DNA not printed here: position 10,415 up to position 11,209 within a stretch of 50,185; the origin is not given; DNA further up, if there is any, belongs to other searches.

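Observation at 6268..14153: Atypical RND efflux operon: two paralogous pumps flanking a mini-adaptor lipoprotein, followed by an OprO/P-type porin, with no full-length MFP or TolC-type OMF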

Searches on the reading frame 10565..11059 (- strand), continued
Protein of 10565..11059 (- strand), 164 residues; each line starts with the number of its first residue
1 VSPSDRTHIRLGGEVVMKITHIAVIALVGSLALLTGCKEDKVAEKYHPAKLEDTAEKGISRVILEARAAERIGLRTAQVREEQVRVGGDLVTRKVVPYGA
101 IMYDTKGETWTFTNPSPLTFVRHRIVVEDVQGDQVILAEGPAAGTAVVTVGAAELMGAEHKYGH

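Call 32: find_encoding_contigs(protein=P0151, flank=10000, max_places=2)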
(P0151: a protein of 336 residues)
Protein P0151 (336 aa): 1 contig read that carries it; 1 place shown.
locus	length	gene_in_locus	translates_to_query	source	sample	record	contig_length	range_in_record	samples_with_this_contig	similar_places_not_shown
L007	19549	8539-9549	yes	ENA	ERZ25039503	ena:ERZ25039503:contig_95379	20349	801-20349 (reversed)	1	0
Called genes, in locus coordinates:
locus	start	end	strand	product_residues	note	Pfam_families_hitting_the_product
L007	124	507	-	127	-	PF21621:MPI_cupin_dom (weak)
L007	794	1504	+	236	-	PF00072:Response_reg, PF00486:Trans_reg_C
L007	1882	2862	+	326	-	PF00873:ACR_tran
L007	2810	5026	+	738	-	PF00873:ACR_tran, PF02355:SecD_SecF_C (faint)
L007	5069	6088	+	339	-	PF00005:ABC_tran, PF13304:AAA_21 (faint)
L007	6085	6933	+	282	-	PF12679:ABC2_membrane_2, PF01061:ABC2_membrane (weak), PF12730:ABC2_membrane_4 (weak)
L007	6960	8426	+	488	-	PF12730:ABC2_membrane_4 (weak), PF13346:ABC2_membrane_5 (weak), PF12679:ABC2_membrane_2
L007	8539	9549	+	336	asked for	PF25919:BSH_CusB (faint)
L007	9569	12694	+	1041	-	PF00873:ACR_tran, PF02355:SecD_SecF_C (faint)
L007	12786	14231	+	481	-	-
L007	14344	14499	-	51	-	-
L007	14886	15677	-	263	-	-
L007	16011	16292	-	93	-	PF13613:HTH_Tnp_4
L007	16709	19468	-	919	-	PF18676:MBG_2, PF18887:MBG_3, PF18657:YDG, PF04203:Sortase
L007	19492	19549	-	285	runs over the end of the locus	?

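Call 33: find_encoding_contigs(protein=P0143, flank=10000, max_places=2)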
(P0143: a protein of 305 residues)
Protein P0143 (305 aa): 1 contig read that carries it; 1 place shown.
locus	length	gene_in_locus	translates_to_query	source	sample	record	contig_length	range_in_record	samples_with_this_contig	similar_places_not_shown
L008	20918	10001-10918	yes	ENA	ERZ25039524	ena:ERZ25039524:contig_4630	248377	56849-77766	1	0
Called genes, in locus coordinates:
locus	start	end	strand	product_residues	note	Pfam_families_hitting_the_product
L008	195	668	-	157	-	PF04073:tRNA_edit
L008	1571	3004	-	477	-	PF05598:DUF772, PF01609:DDE_Tnp_1, PF13751:DDE_Tnp_1_6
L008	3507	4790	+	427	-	-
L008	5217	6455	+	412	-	PF16261:DUF4915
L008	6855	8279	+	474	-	PF00873:ACR_tran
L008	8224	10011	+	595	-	PF00873:ACR_tran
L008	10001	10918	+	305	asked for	-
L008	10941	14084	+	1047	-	PF00873:ACR_tran, PF02355:SecD_SecF_C (weak)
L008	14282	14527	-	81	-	-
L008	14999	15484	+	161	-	PF11396:PepSY_like (faint), PF03413:PepSY (faint)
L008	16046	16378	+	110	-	PF06776:IalB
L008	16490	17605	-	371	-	PF05598:DUF772, PF01609:DDE_Tnp_1, PF13751:DDE_Tnp_1_6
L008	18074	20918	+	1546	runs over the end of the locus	PF18883:AC_1, PF03797:Autotransporter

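Call 34: find_encoding_contigs(protein=P0127, flank=10000, max_places=2)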
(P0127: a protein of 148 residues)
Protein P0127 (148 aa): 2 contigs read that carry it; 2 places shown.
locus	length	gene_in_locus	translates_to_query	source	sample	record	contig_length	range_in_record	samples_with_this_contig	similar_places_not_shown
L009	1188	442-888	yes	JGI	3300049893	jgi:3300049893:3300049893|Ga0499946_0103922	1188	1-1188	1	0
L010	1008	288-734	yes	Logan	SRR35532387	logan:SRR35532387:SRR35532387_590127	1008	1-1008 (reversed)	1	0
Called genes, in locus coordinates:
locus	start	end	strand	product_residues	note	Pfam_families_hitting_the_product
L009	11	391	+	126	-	-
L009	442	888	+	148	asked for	-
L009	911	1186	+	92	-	?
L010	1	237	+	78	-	?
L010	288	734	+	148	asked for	-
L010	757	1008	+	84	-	?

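Call 35: find_related_loci(query=A1, collection=genome_contigs, flank=10000)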
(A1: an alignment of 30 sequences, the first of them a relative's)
Query A1 (148 aa) in genome_contigs; peptide patterns used: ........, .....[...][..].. (x = any residue, [..] = any of these).
42 stretches matched a pattern; 11 encode a relative of the query (tblastn E <= 1e-3); 11 distinct loci.
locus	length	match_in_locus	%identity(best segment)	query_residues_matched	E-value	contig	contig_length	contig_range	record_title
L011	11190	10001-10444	68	1-148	5e-68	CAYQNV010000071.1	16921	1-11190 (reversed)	MAG TPA_asm: uncultured bacterium isolate binchicken_co165_179 genome assembly, contig: k141_1965710, whole genome shotg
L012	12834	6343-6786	66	1-148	1e-66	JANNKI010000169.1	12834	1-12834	MAG: bacterium isolate SOY_4_C_metabat_154 SOY_4_C_k141_1028103, whole genome shotgun sequence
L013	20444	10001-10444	65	1-148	1e-61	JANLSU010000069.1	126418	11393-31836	MAG: bacterium isolate OTE_25_metabat_308 OTE_25_k141_859093, whole genome shotgun sequence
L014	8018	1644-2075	61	1-148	1e-60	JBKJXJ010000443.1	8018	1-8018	MAG: Candidatus Eisenbacteria bacterium isolate swi_bin.170 k127_6437208, whole genome shotgun sequence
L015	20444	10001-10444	64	1-148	2e-58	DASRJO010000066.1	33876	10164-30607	MAG TPA_asm: Candidatus Krumholzibacteriia bacterium isolate SMAG_U10138 k141_2042788, whole genome shotgun sequence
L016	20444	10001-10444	61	1-148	5e-57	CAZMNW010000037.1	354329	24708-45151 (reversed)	MAG TPA_asm: uncultured bacterium isolate binchicken_co165_391 genome assembly, contig: k141_613757, whole genome shotgu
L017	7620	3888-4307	62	1-148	5e-56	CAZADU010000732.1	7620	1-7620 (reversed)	MAG TPA_asm: uncultured bacterium isolate binchicken_co165_69 genome assembly, contig: k141_1899638, whole genome shotgu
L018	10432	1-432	55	1-148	3e-55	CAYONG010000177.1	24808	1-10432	MAG TPA_asm: uncultured bacterium isolate binchicken_co165_111 genome assembly, contig: k141_927344, whole genome shotgu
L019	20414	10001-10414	60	8-147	4e-54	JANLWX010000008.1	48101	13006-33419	MAG: Candidatus Eisenbacteria bacterium isolate OTE_20_metabat_201 OTE_20_k141_3104021, whole genome shotgun sequence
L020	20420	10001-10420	57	1-148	4e-51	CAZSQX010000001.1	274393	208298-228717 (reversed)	MAG TPA_asm: uncultured bacterium isolate binchicken_co107_287 genome assembly, contig: NODE_49_length_274393_cov_7.5616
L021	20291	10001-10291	48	37-148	2e-26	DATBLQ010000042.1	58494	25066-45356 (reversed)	MAG TPA_asm: Aestuariivirgaceae bacterium isolate SMAG_U3976 k141_2678053, whole genome shotgun sequence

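Call 41: search_protein_families(library=pfam, proteins=[L021:932-4636:+, L021:4655-6178:-, L021:9227-10294:+, L021:13500-14870:-, L021:15015-15668:+, L021:15647-16639:-, L007:12786-14231:+, L007:14886-15677:-, L008:3507-4790:+, L008:5217-6455:+], max_evalue=0.01)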
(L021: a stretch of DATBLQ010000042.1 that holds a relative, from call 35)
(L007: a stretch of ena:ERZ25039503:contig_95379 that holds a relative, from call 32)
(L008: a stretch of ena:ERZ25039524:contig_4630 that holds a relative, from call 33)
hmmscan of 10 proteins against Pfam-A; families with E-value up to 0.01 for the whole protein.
L021:932-4636:+ (1234 aa): 1 family
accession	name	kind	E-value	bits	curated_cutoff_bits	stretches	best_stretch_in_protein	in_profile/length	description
PF01389.23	OmpA_membrane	-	6.3e-05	23.2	21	0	446-506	93-155/180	OmpA-like transmembrane domain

L021:4655-6178:- (507 aa): 23 families
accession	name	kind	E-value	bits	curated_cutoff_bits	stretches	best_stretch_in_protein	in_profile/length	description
PF13469.12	Sulfotransfer_3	-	1e-18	68.8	27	1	295-479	2-214/216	Sulfotransferase family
PF07719.23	TPR_2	-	2.1e-15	56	27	1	118-150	2-34/34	Tetratricopeptide repeat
PF14559.12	TPR_19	-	1e-14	55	25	2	129-175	3-49/68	Tetratricopeptide repeat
PF13431.12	TPR_17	-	1.9e-13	49.9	24.4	0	139-170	1-32/34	Tetratricopeptide repeat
PF13428.12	TPR_14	-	1.1e-11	44.7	23.5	1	123-159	7-43/44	Tetratricopeptide repeat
PF00515.34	TPR_1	-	1.9e-10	40.5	27.8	1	118-150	2-34/34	Tetratricopeptide repeat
PF13414.12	TPR_11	-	8.1e-10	38.7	26.8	1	126-165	3-42/42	TPR repeat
PF23914.1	TPR_CcmH_CycH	-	8.2e-10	39.2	42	1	42-152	43-156/158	Cytochrome c-type biogenesis protein H TPR domain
PF13181.12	TPR_8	-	9.6e-10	38.3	25.7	1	118-150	2-34/34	Tetratricopeptide repeat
PF13176.12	TPR_7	-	1.1e-09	38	27.9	1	123-150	5-32/36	Tetratricopeptide repeat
PF13432.12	TPR_16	-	1.8e-08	35.1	32.7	2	89-151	3-65/65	Tetratricopeptide repeat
PF13424.12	TPR_12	-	2.4e-08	34.5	30.1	1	86-148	6-76/77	Tetratricopeptide repeat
PF12895.13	ANAPC3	-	8.5e-08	32.8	27.2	1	103-174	9-79/82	Anaphase-promoting complex, cyclosome, subunit 3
PF23300.3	HEAT_Nup120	-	3.5e-06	27.4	29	1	48-179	25-153/170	Nucleoporin Nup120, HEAT repeats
PF13371.12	TPR_9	-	3.5e-05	24.2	35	1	55-119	1-65/73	Tetratricopeptide repeat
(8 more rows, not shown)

L021:9227-10294:+ (355 aa): 0 families

L021:13500-14870:- (456 aa): 5 families
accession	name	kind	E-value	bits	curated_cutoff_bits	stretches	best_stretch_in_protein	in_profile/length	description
PF03721.20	UDPG_MGDP_dh_N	-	2.1e-64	217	27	1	1-184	1-187/187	UDP-glucose/GDP-mannose dehydrogenase family, NAD binding domain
PF00984.24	UDPG_MGDP_dh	-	4.4e-36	123.3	25.4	1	202-293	2-93/94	UDP-glucose/GDP-mannose dehydrogenase family, central domain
PF03720.21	UDPG_MGDP_dh_C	-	3e-33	114.7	30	1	317-418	1-103/103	UDP-glucose/GDP-mannose dehydrogenase family, UDP binding domain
PF02558.23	ApbA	-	0.0012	18.9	22.2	1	3-84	1-74/150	Ketopantoate reductase PanE/ApbA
PF01210.29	NAD_Gly3P_dh_N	-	0.0032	17.9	23.1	1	3-152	2-136/158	NAD-dependent glycerol-3-phosphate dehydrogenase N-terminus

L021:15015-15668:+ (217 aa): 2 families
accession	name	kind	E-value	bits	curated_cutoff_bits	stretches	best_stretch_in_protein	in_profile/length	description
PF02348.25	CTP_transf_3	-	4.5e-28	99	22.6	1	6-127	2-126/217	Cytidylyltransferase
PF12804.13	NTP_transf_3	-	1.7e-08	35.3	27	1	18-123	14-117/160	MobA-like NTP transferase domain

L021:15647-16639:- (330 aa): 1 family
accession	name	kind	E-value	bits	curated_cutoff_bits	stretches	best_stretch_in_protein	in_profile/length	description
PF00793.26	DAHP_synth_1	-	2.3e-72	243.6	25.5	1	56-316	9-266/270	DAHP synthetase I family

L007:12786-14231:+ (481 aa): 0 families

L007:14886-15677:- (263 aa): 0 families

L008:3507-4790:+ (427 aa): 0 families

L008:5217-6455:+ (412 aa): 1 family
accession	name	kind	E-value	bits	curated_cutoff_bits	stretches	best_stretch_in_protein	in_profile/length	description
PF16261.11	DUF4915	-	9.5e-128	426.3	35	1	66-380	3-315/316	Domain of unknown function (DUF4915)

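Call 48: search_dna_similar(query=P0143, collection=plasmids, mode=protein, max_evalue=0.001, max_rows=20)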
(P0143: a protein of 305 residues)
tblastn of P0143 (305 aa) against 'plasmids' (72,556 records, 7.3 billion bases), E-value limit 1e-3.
Records with a match: 14; places in all: 14; records where one place covers at least 80% of the query: 0.
Best place of each record, by identity: <60% 14.
By first word of the organism name: Hymenobacter 5; Sphingomonas 4; Methylomonas 2; Sphingobium 2; Novosphingobium 1.
By predicted mobility (MOB-suite, as given by PLSDB): non-mobilizable 8; mobilizable 5; conjugative 1.
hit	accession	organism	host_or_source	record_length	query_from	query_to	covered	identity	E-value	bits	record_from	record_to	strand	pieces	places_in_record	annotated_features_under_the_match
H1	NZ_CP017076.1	Novosphingobium resinovorum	single cell,soil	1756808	203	305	34%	43.7%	1e-6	57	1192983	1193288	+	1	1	none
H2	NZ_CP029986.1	Sphingomonas sp. FARSPH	cell culture,Sf9 cell culture media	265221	203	305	34%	41.7%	6e-6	55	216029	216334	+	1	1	efflux RND transporter periplasmic adaptor subunit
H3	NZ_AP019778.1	Methylomonas koyamae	-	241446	203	305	34%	41.7%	5e-5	52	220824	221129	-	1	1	membrane fusion protein MtrC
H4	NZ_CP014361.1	Methylomonas sp. DH-1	cell culture,waste sludge of a brewery ...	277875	203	305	34%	41.7%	3e-4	50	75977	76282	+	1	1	membrane fusion protein MtrC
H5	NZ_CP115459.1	Sphingobium yanoikuyae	cell culture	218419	203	305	34%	41.3%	5e-5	52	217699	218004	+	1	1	hypothetical protein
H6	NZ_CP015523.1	Sphingomonas sp. NIC1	tobacco,whole organism,leaves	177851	203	305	34%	40.8%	1e-5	54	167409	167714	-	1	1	hypothetical protein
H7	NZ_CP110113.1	Sphingomonas sp. R1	Solanum lycopersicum,Tomato (Solanum ...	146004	203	305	34%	39.8%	2e-5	54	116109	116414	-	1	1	efflux RND transporter periplasmic adaptor subunit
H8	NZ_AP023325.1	Sphingomonas paucimobilis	cell culture,human cell culture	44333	203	305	34%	39.8%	3e-5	53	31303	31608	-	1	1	hypothetical protein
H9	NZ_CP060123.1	Sphingobium yanoikuyae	Cell culture,soil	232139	203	305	34%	38.8%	9e-5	51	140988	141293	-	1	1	efflux RND transporter periplasmic adaptor subunit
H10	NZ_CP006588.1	Hymenobacter sp. APR13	silkworm feces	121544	203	305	34%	33.6%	9e-6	55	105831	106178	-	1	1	efflux RND transporter periplasmic adaptor subunit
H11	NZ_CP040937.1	Hymenobacter sp. DG01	cell culture,water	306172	203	305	34%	33.6%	9e-6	55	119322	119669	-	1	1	efflux RND transporter periplasmic adaptor subunit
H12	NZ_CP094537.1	Hymenobacter monticola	Single cell,a pond on the Huanglong ...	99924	203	305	34%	33.6%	2e-5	54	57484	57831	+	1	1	efflux RND transporter periplasmic adaptor subunit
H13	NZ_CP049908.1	Hymenobacter sp. HDW8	single bacterial strain,Siniperca ...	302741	203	305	34%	32.8%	7e-5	52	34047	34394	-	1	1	efflux RND transporter periplasmic adaptor subunit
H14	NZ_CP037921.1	Hymenobacter radiodurans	single cell,soil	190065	203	305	34%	32.8%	8e-5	52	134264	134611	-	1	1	efflux RND transporter periplasmic adaptor subunit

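Call 49: get_annotated_region(hit=H2, flank=9000)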
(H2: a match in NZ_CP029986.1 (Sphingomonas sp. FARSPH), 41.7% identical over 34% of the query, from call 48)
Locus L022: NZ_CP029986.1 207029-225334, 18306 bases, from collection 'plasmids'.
description: Sphingomonas sp. FARSPH plasmid p01, complete sequence
organism: Sphingomonas sp. FARSPH (NCBI taxid 2219696)
taxonomy: Bacteria; Pseudomonadota; Alphaproteobacteria; Sphingomonadales; Sphingomonadaceae; Sphingomonas; Sphingomonas sp. FARSPH
host: -; source: cell culture,Sf9 cell culture media; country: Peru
typing (MOB-suite, as given by PLSDB): mobilizable; replicon rep_cluster_545,rep_cluster_596; relaxase MOBF
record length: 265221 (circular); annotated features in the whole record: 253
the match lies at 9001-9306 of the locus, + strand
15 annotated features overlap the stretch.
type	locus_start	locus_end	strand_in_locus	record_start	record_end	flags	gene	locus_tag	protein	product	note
CDS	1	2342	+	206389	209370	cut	-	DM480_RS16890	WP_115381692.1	TrlF family AAA-like ATPase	-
CDS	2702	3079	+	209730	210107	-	-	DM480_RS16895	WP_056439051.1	transposase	GO:0006313 - DNA transposition [Evidence IEA]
CDS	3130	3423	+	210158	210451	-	tnpB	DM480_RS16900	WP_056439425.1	IS66 family insertion sequence element accessory protein TnpB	-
CDS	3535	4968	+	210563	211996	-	-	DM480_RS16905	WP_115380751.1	IS66 family transposase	-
CDS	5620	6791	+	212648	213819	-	-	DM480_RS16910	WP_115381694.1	IS3 family transposase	-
CDS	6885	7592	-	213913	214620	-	-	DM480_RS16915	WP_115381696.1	phosphatase PAP2 family protein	-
CDS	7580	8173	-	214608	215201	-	-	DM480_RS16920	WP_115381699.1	DedA family protein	GO:0055085 - transmembrane transport [Evidence IEA]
CDS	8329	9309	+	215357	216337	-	-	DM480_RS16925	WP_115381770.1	efflux RND transporter periplasmic adaptor subunit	-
CDS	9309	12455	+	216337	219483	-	-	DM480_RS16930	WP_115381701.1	efflux RND transporter permease subunit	GO:0055085 - transmembrane transport [Evidence IEA]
CDS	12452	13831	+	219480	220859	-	-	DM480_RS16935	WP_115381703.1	TolC family protein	GO:0055085 - transmembrane transport [Evidence IEA]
CDS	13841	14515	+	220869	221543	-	-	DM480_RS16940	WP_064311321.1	response regulator transcription factor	GO:0000160 - phosphorelay signal transduction system [Evidence IEA]; GO:0006355 - regulation of DNA-templated ...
CDS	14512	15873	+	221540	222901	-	-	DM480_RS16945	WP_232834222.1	HAMP domain-containing sensor histidine kinase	GO:0007165 - signal transduction [Evidence IEA]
CDS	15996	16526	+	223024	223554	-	-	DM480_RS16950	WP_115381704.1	sigma-70 family RNA polymerase sigma factor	GO:0006352 - DNA-templated transcription initiation [Evidence IEA]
CDS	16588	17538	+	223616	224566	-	-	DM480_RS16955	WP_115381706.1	FecR domain-containing protein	-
CDS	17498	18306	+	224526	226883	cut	-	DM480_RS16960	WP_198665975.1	TonB-dependent receptor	-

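Call 50: get_annotated_region(hit=H3, flank=9000)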
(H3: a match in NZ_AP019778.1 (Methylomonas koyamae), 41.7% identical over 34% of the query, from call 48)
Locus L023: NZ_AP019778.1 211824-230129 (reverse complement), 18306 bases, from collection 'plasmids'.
description: Methylomonas koyamae strain Fw12E-Y plasmid pFW12EY, complete sequence
organism: Methylomonas koyamae (NCBI taxid 702114)
taxonomy: Bacteria; Pseudomonadota; Gammaproteobacteria; Methylococcales; Methylococcaceae; Methylomonas; Methylomonas koyamae
host: -; source: -; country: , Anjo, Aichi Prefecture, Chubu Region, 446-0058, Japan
typing (MOB-suite, as given by PLSDB): mobilizable; relaxase MOBH
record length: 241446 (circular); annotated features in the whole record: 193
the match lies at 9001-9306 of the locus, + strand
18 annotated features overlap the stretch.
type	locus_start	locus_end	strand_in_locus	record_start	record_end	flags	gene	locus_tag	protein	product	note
CDS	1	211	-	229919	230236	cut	-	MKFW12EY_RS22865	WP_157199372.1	hypothetical protein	-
CDS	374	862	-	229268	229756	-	-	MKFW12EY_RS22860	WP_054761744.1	putative toxin-antitoxin system toxin component, PIN family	-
CDS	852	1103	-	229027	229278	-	-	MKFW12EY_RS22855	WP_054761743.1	type II toxin-antitoxin system Phd/YefM family antitoxin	-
CDS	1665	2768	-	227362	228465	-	-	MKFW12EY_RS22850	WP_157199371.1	hypothetical protein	-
CDS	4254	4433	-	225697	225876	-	-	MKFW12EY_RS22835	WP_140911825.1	hypothetical protein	-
CDS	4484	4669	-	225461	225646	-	-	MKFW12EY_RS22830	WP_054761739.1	hypothetical protein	-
CDS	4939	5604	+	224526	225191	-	-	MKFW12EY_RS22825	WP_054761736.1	response regulator transcription factor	GO:0000160 - phosphorelay signal transduction system [Evidence IEA]; GO:0006355 - regulation of DNA-templated ...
CDS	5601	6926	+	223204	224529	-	-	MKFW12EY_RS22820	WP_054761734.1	ATP-binding protein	-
CDS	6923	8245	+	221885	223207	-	-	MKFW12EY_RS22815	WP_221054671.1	TolC family protein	GO:0055085 - transmembrane transport [Evidence IEA]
CDS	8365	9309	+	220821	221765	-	-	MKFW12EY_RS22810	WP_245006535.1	membrane fusion protein MtrC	-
CDS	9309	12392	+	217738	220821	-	-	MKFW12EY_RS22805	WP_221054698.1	efflux RND transporter permease subunit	GO:0055085 - transmembrane transport [Evidence IEA]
CDS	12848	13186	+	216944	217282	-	-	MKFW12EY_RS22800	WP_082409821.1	ribbon-helix-helix protein, CopG family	GO:0006355 - regulation of DNA-templated transcription [Evidence IEA]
CDS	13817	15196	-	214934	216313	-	-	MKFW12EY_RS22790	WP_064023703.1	hypothetical protein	-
CDS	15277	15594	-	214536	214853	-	-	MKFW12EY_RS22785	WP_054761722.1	DNA-binding transcriptional regulator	-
CDS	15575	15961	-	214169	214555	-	-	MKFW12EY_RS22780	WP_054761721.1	type II toxin-antitoxin system RelE/ParE family toxin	-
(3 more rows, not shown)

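Call 51: get_annotated_region(hit=H10, flank=9000)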
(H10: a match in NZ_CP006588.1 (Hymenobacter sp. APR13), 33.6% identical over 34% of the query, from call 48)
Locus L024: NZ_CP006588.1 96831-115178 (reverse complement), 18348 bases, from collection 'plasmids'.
description: Hymenobacter sp. APR13 plasmid pHA, complete sequence
organism: Hymenobacter sp. APR13 (NCBI taxid 1356852)
taxonomy: Bacteria; Bacteroidota; Cytophagia; Cytophagales; Hymenobacteraceae; Hymenobacter; Hymenobacter sp. APR13
host: -; source: silkworm feces; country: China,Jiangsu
typing (MOB-suite, as given by PLSDB): non-mobilizable
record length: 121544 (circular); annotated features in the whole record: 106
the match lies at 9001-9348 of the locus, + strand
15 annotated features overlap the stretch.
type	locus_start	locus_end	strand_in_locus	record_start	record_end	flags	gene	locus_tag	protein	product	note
CDS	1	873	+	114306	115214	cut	-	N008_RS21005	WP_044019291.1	hypothetical protein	-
CDS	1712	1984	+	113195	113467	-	-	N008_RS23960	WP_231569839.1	efflux RND transporter permease subunit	GO:0055085 - transmembrane transport [Evidence IEA]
CDS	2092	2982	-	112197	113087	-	-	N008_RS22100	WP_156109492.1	hypothetical protein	-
CDS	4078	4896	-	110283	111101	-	-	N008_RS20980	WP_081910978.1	phosphatase PAP2 family protein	-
CDS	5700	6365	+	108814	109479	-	-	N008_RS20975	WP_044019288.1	phosphatase PAP2 family protein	-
CDS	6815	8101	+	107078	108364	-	-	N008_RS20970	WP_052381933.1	TolC family protein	GO:0055085 - transmembrane transport [Evidence IEA]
CDS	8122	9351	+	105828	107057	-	-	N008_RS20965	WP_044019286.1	efflux RND transporter periplasmic adaptor subunit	GO:0006810 - transport [Evidence IEA]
CDS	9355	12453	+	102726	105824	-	-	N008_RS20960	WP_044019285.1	efflux RND transporter permease subunit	GO:0055085 - transmembrane transport [Evidence IEA]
CDS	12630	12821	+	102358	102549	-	-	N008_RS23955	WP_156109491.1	hypothetical protein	-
CDS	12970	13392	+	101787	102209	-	-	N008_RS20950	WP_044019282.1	hypothetical protein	-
CDS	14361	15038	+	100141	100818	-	-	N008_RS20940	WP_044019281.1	response regulator transcription factor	GO:0000160 - phosphorelay signal transduction system [Evidence IEA]; GO:0006355 - regulation of DNA-templated ...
CDS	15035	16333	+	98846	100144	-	-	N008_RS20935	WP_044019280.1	HAMP domain-containing sensor histidine kinase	GO:0007165 - signal transduction [Evidence IEA]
CDS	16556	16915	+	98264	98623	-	-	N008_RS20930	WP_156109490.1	hypothetical protein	-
CDS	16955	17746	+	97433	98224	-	-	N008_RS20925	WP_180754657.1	phosphatase PAP2 family protein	-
CDS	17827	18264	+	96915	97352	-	-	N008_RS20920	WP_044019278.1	PepSY-like domain-containing protein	-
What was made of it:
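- By contrast, more remote relatives with 314-410-aa adaptors sit in ordinary TolC-MFP-RND operons (calls 48-51). Relatives of the adaptor's MP domain work in TolC-containing operons (calls 49-51).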

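Call 58: find_related_loci(query=A4, collection=metagenome_contigs, flank=10000)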
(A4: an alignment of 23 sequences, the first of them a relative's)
Query A4 (158 aa) in metagenome_contigs; peptide patterns used: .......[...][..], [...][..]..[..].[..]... (x = any residue, [..] = any of these).
600 stretches matched a pattern (row limit reached: there are more); 551 encode a relative of the query (tblastn E <= 1e-3); the best 80 are kept; 80 distinct loci.
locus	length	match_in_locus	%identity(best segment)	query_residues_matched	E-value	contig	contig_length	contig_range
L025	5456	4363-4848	60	1-158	2e-56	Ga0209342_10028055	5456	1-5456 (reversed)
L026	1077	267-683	58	3-158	2e-51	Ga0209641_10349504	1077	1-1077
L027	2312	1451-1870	59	13-158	6e-49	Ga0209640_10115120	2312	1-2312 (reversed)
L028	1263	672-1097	55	5-158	1e-49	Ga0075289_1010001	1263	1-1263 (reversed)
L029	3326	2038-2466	56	5-158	2e-47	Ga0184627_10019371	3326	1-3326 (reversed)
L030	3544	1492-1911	56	5-156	3e-47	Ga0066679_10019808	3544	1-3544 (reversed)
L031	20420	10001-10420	56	5-156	2e-47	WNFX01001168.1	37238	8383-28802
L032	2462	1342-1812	52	5-158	2e-47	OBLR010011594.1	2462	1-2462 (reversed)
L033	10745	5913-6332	56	5-156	2e-47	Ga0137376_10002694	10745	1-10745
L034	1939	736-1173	57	2-158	1e-47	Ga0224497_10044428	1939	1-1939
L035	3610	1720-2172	50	1-158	7e-47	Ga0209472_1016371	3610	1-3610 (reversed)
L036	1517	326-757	51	4-158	4e-48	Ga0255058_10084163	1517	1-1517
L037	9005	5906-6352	54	2-158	1e-46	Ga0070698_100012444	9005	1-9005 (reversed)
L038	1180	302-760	50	1-158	1e-48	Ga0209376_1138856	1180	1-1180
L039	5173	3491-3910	56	13-158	1e-45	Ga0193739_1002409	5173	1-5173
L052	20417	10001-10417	53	3-158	5e-44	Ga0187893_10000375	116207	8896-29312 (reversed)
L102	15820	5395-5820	53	5-158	2e-39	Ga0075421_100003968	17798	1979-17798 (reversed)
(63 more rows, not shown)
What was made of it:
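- Tried and rejected: A narrower alignment (A4) worked (call 58).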
